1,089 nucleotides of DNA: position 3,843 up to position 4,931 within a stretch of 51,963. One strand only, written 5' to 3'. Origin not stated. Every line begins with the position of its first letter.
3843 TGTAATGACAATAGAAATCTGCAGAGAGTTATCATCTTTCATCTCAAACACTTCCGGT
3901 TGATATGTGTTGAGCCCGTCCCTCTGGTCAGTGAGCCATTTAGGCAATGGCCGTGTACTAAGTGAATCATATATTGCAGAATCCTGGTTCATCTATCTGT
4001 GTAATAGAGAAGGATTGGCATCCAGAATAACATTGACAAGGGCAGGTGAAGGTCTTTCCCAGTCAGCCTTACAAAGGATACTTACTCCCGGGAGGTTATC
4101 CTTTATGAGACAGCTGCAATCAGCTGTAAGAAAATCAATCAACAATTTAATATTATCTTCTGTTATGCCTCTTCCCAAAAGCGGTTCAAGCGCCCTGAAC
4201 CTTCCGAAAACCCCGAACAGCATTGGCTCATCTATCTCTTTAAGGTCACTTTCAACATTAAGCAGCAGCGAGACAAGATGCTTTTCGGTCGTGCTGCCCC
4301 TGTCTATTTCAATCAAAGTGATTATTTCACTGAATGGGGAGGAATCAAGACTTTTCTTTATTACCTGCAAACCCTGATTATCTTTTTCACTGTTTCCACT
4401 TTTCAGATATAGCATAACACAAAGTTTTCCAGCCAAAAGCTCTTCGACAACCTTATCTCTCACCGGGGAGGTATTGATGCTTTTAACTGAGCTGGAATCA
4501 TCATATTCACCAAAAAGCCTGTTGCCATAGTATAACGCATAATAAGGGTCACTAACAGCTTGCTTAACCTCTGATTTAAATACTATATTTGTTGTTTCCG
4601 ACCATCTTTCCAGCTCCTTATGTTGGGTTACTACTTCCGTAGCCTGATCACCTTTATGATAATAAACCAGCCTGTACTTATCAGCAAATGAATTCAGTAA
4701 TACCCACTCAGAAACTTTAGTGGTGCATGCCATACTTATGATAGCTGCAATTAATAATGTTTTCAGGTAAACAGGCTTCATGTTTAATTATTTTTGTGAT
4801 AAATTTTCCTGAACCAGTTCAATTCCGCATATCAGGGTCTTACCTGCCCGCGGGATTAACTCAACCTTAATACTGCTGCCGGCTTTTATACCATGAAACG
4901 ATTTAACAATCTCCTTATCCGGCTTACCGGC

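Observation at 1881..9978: Sulfatase, giant propeller, orphan lipoprotein, mini-TM protein and MacB-type ABC pair: candidate undescribed envelope system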

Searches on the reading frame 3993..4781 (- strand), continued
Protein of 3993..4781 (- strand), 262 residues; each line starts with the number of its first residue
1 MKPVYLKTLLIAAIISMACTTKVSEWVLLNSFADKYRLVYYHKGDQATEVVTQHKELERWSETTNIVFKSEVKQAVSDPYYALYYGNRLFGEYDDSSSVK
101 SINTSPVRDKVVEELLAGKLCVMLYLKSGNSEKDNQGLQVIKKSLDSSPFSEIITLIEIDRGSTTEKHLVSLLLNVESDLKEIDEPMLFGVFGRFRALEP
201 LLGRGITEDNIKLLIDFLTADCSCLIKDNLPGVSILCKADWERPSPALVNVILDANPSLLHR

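Call 45: list_cluster_members(proteins=[L024:6309-10001:+, L024:10001-10786:+, L024:10789-11007:+, L024:11012-12175:+, L024:12195-12839:+, L024:12854-15073:+, L024:4060-5709:+])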
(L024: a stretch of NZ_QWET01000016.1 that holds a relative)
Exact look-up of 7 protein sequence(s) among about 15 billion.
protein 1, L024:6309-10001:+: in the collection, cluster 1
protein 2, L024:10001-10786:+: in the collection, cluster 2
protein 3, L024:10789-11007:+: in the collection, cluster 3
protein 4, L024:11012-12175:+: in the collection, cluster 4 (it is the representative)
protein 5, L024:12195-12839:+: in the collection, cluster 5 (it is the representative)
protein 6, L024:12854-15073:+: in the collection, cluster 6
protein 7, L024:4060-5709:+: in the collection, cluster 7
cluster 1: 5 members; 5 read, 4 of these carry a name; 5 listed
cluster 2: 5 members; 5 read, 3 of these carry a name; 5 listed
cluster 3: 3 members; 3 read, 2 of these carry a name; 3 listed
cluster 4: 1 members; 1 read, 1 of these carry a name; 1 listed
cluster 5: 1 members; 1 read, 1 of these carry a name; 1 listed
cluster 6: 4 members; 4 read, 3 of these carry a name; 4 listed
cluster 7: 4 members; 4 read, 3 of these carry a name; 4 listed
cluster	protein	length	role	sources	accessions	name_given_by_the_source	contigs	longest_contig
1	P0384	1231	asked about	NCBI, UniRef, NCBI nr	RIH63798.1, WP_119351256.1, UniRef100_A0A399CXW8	hypothetical protein D1164_17845 [Mariniphaga sediminis] | Uncharacterized protein n=1 Tax=Mariniphaga sediminis TaxID=1628158 RepID=A0A399CXW8_9BACT | PQQ-binding-like beta-propeller repeat protein [Mariniphaga sediminis]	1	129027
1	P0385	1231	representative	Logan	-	-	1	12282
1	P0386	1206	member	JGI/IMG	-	outer membrane protein assembly factor BamB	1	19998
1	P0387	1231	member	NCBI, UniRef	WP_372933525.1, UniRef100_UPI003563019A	outer membrane protein assembly factor BamB family protein [Mariniphaga sediminis] | outer membrane protein assembly factor BamB family protein n=1 Tax=Mariniphaga sediminis ...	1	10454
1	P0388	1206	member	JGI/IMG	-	outer membrane protein assembly factor BamB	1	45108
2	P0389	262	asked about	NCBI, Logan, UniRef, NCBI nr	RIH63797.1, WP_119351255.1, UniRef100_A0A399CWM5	hypothetical protein D1164_17840 [Mariniphaga sediminis] | Lipoprotein n=1 Tax=Mariniphaga sediminis TaxID=1628158 RepID=A0A399CWM5_9BACT | hypothetical protein [Mariniphaga sediminis]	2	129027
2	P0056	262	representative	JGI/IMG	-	hypothetical protein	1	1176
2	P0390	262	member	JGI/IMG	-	hypothetical protein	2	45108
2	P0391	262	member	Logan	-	-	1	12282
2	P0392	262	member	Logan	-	-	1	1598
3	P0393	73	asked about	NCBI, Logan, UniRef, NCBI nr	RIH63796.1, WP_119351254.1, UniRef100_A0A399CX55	hypothetical protein D1164_17835 [Mariniphaga sediminis] | Uncharacterized protein n=1 Tax=Mariniphaga sediminis TaxID=1628158 RepID=A0A399CX55_9BACT | hypothetical protein [Mariniphaga sediminis]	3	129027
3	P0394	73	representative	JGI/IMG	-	heme/copper-type cytochrome/quinol oxidase subunit 2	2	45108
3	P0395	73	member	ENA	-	-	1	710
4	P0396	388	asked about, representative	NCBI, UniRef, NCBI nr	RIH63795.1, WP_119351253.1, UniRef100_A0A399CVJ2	ABC transporter permease [Mariniphaga sediminis] | ABC transporter permease n=1 Tax=Mariniphaga sediminis TaxID=1628158 ... | FtsX-like permease family protein [Mariniphaga sediminis]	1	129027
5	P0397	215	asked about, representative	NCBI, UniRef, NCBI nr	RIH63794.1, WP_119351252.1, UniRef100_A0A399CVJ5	ABC transporter ATP-binding protein [Mariniphaga sediminis] | ABC transporter ATP-binding protein n=1 Tax=Mariniphaga sediminis TaxID=1628158 ...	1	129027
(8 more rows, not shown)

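Call 52: search_protein_families(library=ncbifam, proteins=[L024:12854-15073:+, L011:9396-9989:+, L011:10126-11208:+, L003:13637-14359:+, L003:14371-15432:+, L020:15906-16250:+, L003:17507-18703:+, L003:18995-19546:+, L020:18905-20761:-, L031:12726-14747:+], max_evalue=0.00001)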
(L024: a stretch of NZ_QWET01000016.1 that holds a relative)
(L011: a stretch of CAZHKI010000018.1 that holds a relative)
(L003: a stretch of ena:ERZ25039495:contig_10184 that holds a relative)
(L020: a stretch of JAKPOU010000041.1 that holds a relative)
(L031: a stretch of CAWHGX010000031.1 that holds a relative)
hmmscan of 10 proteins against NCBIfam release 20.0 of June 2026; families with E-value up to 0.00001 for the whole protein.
L024:12854-15073:+ (740 aa): 10 families
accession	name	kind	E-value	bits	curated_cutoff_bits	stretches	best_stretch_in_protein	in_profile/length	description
TIGR01783.1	TonB-siderophor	subfamily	1.1e-21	77.2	223.5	2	140-270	7-139/649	TonB-dependent siderophore receptor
TIGR01785.1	TonB-hemin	subfamily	2.9e-17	62.4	316.85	2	134-243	17-132/677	TonB-dependent heme/hemoglobin receptor family protein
TIGR04056.1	OMP_RagA_SusC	subfamily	1.4e-15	56.8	368.25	1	36-249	9-213/981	SusC/RagA family TonB-linked outer membrane protein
TIGR01786.1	TonB-hemlactrns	subfamily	1.1e-12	47.2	323.75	1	137-243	23-137/719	TonB-dependent hemoglobin/transferrin/lactoferrin family receptor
NF049946.1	TonB_dep_CU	exception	8.6e-11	40.9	700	1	538-737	492-679/683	TonB-dependent receptor, CU motif-type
TIGR01779.1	TonB-B12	equivalog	1.4e-10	40.4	599.7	1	579-731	462-605/614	TonB-dependent vitamin B12 receptor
NF007465.0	PRK10044.1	equivalog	1.2e-07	30.4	803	1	124-271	72-219/726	ferrichrome porin FhuA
NF010010.0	PRK13483.1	equivalog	1.4e-07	30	927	0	139-246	54-169/660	ligand-gated channel protein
NF010650.0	PRK14049.1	equivalog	3.5e-07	28.8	904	1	138-270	85-219/729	ferrioxamine B receptor precursor protein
NF007926.1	PRK10641.1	equivalog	1.6e-06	27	836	0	588-730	474-607/617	TonB-dependent vitamin B12 receptor BtuB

L011:9396-9989:+ (197 aa): 72 families (the best 25 are shown)
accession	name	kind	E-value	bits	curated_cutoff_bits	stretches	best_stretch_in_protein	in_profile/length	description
TIGR02985.1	Sig70_bacteroi1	subfamily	3.5e-42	144.4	126.4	1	23-179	2-161/162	RNA polymerase sigma-70 factor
TIGR02937.1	sigma70-ECF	superfamily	4.2e-26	91.6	42.9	1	23-179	2-164/165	sigma-70 family RNA polymerase sigma factor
NF058625.1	sigma_PG0214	equivalog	5.4e-26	91.3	130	1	22-187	4-168/170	GFO_1088 family ECF-type sigma factor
NF008888.0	PRK11922.1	equivalog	9.3e-24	84.3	204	1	4-182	12-198/231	RNA polymerase sigma factor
NF009166.1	PRK12513.1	equivalog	1.6e-22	80.1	206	1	4-182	4-188/193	RNA polymerase sigma factor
NF009171.0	PRK12518.1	equivalog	1.4e-21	77.2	208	1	4-182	9-186/191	RNA polymerase sigma factor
NF006930.0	PRK09415.1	subfamily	5.4e-21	75.2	198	1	19-182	13-177/179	RNA polymerase factor sigma C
TIGR02989.1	Sig-70_gvs1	subfamily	9.3e-21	74.4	124.55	1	23-173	2-151/158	RNA polymerase sigma-70 factor, Rhodopirellula/Verrucomicrobium family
NF004113.0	PRK05602.1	equivalog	1.4e-20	73.8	208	1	3-185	26-206/211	RNA polymerase sigma factor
TIGR02952.1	Sig70_famx2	equivalog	1.3e-19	70.8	206.45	1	13-177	2-167/170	ECF subfamily RNA polymerase sigma factor, BldN family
NF007215.0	PRK09637.1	equivalog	2.9e-19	69.7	212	1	25-181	4-155/181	RNA polymerase sigma factor SigZ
NF007227.0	PRK09645.1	subfamily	3.7e-18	66.1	202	1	17-185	8-175/177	sigma-70 family RNA polymerase sigma factor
NF007223.0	PRK09641.1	equivalog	8.9e-18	64.8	209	1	9-182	5-186/187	RNA polymerase sigma factor SigW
TIGR02959.1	SigZ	equivalog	2.6e-17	63.2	168.65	1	29-181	2-149/170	RNA polymerase sigma factor SigZ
NF008891.0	PRK11924.1-5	subfamily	3.5e-17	63.1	259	1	21-180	2-163/171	RNA polymerase sigma factor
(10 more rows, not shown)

L011:10126-11208:+ (360 aa): 1 family
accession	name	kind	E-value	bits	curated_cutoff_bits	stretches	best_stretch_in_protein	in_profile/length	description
NF007296.1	PRK09774.1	equivalog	2.2e-09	36.9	385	1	136-339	102-302/313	ferric citrate uptake sigma factor regulator FecR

L003:13637-14359:+ (240 aa): 9 families
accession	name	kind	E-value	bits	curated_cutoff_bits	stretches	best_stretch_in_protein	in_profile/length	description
NF041779.1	hetero_SS_HdrC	equivalog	9.6e-27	93.7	350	1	9-166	18-167/198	ferredoxin:CoB-CoM heterodisulfide reductase subunit HdrC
NF041890.1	hdrC_Methbact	equivalog_domain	1.9e-23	83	270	1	5-192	12-183/192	ferredoxin:CoB-CoM heterodisulfide reductase subunit HdrC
TIGR03290.1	CoB_CoM_SS_C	equivalog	1.1e-17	64.3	160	1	19-115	1-94/144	CoB--CoM heterodisulfide reductase subunit C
NF038018.1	qmoC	equivalog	1.8e-12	47.5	300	1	17-95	15-90/360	quinone-interacting membrane-bound oxidoreductase complex subunit QmoC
TIGR00384.1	dhsB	subfamily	1.7e-08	34.2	88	1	16-90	136-219/222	succinate dehydrogenase and fumarate reductase iron-sulfur protein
NF004616.0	PRK05950.1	subfamily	2.5e-08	33.4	228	1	17-94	144-231/238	succinate dehydrogenase iron-sulfur subunit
NF004898.0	PRK06259.1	equivalog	3.7e-08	32.4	385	1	12-107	126-227/488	fumarate reductase (CoM/CoB) subunit TfrB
NF008369.0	PRK11168.1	equivalog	5.3e-08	32.2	278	1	17-91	8-82/401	anaerobic glycerol-3-phosphate dehydrogenase subunit C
NF009226.0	PRK12576.1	equivalog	1.1e-07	31.5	344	1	21-126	155-265/317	succinate dehydrogenase/fumarate reductase iron-sulfur subunit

L003:14371-15432:+ (353 aa): 4 families
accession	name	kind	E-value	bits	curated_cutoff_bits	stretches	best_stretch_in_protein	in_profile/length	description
NF041780.1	hetero_SS_HdrB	equivalog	2.3e-39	135.5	450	1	19-325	3-304/304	ferredoxin:CoB-CoM heterodisulfide reductase subunit HdrB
TIGR03288.1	CoB_CoM_SS_B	equivalog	1.3e-35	123.1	345.15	1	23-326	3-290/290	CoB--CoM heterodisulfide reductase subunit B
NF042965.1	MFR_anch_SdhE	equivalog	4.6e-16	59.2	500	1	45-318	25-277/282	8-methylmenaquinol:fumarate reductase membrane anchor subunit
NF045670.1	quin_L_LdhH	equivalog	4.4e-07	28.5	800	1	26-268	473-685/706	L-lactate dehydrogenase (quinone) large subunit LdhH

L020:15906-16250:+ (114 aa): 10 families
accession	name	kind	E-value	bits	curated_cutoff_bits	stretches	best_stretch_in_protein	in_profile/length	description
TIGR03290.1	CoB_CoM_SS_C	equivalog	6.7e-08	32.6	160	1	35-108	2-78/144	CoB--CoM heterodisulfide reductase subunit C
NF041779.1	hetero_SS_HdrC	equivalog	1.7e-07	30.9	350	1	36-102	32-99/198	ferredoxin:CoB-CoM heterodisulfide reductase subunit HdrC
NF041890.1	hdrC_Methbact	equivalog_domain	2.3e-07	30.6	270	1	21-99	15-94/192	ferredoxin:CoB-CoM heterodisulfide reductase subunit HdrC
NF005746.0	PRK07570.1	subfamily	3.7e-07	29.7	243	1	15-112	137-247/250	succinate dehydrogenase/fumarate reductase iron-sulfur subunit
NF045874.1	Vhu_polyferre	exception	1.5e-06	27.2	600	1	26-91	283-343/381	F420-non-reducing hydrogenase associated-polyferredoxin VhuB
TIGR00384.1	dhsB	subfamily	1.9e-06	27.5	88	0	17-49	122-154/222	succinate dehydrogenase and fumarate reductase iron-sulfur protein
NF008434.0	PRK11274.1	equivalog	1.9e-06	27.1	333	1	28-112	16-108/409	glycolate oxidase subunit GlcF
NF040762.1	Hydr_FeFe_Clost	exception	2.3e-06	26.5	900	1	25-92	130-202/572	ferredoxin hydrogenase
TIGR00314.1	cdhA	equivalog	3.1e-06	25.3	781.3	1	34-106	398-466/784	CO dehydrogenase/acetyl-CoA synthase complex subunit alpha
NF040864.1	HgcB_ferredoxin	equivalog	5.9e-06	26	99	0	75-94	12-31/93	mercury methylation ferredoxin HgcB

L003:17507-18703:+ (398 aa): 10 families
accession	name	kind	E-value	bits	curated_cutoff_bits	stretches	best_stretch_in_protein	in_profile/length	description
NF004898.0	PRK06259.1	equivalog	8e-36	123.7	385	1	71-367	176-479/488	fumarate reductase (CoM/CoB) subunit TfrB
NF045670.1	quin_L_LdhH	equivalog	8.5e-33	113.6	800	1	146-368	461-696/706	L-lactate dehydrogenase (quinone) large subunit LdhH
NF008369.0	PRK11168.1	equivalog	9.8e-26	90.5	278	1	149-376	164-399/401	anaerobic glycerol-3-phosphate dehydrogenase subunit C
NF045796.1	DsrK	equivalog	1.3e-21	76.8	400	1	219-388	274-447/453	sulfate reduction electron transfer complex DsrMKJOP subunit DsrK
NF045663.1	diclust_near_Sec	equivalog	4e-18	64.9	530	1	77-360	349-621/759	pyridine nucleotide-disulfide oxidoreductase/dicluster-binding protein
NF008434.0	PRK11274.1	equivalog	1.1e-15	57.5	333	1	148-375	164-406/409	glycolate oxidase subunit GlcF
TIGR03379.1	glycerol3P_GlpC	equivalog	1.4e-15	57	279.9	1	151-372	161-392/397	anaerobic glycerol-3-phosphate dehydrogenase subunit GlpC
NF045724.1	ferredox_TmcB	equivalog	6.3e-11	41.5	735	1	244-358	286-405/430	electron transfer complex ferredoxin TmcB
NF045711.1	sulf_resp_HmcF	equivalog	1.3e-06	27.5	750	0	243-353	305-421/457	sulfate respiration complex iron-sulfur protein HmcF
TIGR02512.1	FeFe_hydrog_A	subfamily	6.4e-06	25.3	405.95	1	37-97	6-66/375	[FeFe] hydrogenase, group A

L003:18995-19546:+ (183 aa): 0 families

L020:18905-20761:- (618 aa): 9 families
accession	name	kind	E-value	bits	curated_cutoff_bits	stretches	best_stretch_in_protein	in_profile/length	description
NF003672.0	PRK05297.1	equivalog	2.2e-195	651.6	783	1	2-616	661-1290/1290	phosphoribosylformylglycinamidine synthase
TIGR01735.1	FGAM_synt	equivalog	1.5e-157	526.2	1123.05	1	2-615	678-1307/1307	phosphoribosylformylglycinamidine synthase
TIGR01739.1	tegu_FGAM_synt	hypoth_equivalog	2.8e-73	247.5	716.1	1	29-614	596-1203/1206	herpesvirus tegument protein/v-FGAM-synthase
NF002252.0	PRK01175.1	equivalog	1.4e-32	112.8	298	1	371-595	4-240/261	phosphoribosylformylglycinamidine synthase subunit PurQ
TIGR01737.1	FGAM_synth_I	equivalog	7.8e-25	87.6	177.8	1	371-589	1-212/228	phosphoribosylformylglycinamidine synthase I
TIGR01736.1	FGAM_synth_II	equivalog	6e-22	77.7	525.75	1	11-318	415-712/718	phosphoribosylformylglycinamidine synthase subunit PurL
NF002290.1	PRK01213.1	equivalog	6.7e-21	74.1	648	1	15-318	424-717/723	phosphoribosylformylglycinamidine synthase subunit PurL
NF002957.0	PRK03619.1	equivalog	3.9e-18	65.6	212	1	372-584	2-200/222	phosphoribosylformylglycinamidine synthase subunit PurQ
TIGR01857.1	FGAM-synthase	equivalog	2.2e-16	58.6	1057.05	1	170-583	812-1215/1239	phosphoribosylformylglycinamidine synthase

L031:12726-14747:+ (673 aa): 0 families

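Call 86: search_protein_families(library=padloc, proteins=[window:3993-4781:-], max_evalue=0.001)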
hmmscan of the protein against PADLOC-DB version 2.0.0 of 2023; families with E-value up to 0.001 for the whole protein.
window:3993-4781:- (262 aa): 0 families

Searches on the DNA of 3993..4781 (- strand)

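Call 67: search_rna_families(sources=[L024, L017, L037, L044, L020, L035, L077], threshold=gathering)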
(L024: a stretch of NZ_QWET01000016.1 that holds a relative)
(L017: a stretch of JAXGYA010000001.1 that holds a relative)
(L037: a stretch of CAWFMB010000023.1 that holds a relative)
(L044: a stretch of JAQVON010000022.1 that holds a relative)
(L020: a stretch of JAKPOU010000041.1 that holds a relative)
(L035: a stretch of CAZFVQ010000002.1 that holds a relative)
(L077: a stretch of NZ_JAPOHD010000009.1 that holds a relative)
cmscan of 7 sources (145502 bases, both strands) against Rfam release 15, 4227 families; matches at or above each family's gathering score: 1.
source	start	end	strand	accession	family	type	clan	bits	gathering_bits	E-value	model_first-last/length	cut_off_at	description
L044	15346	15419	+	RF00005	tRNA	Gene; tRNA;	CL00001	66.7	29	5.7e-12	1-71/71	no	tRNA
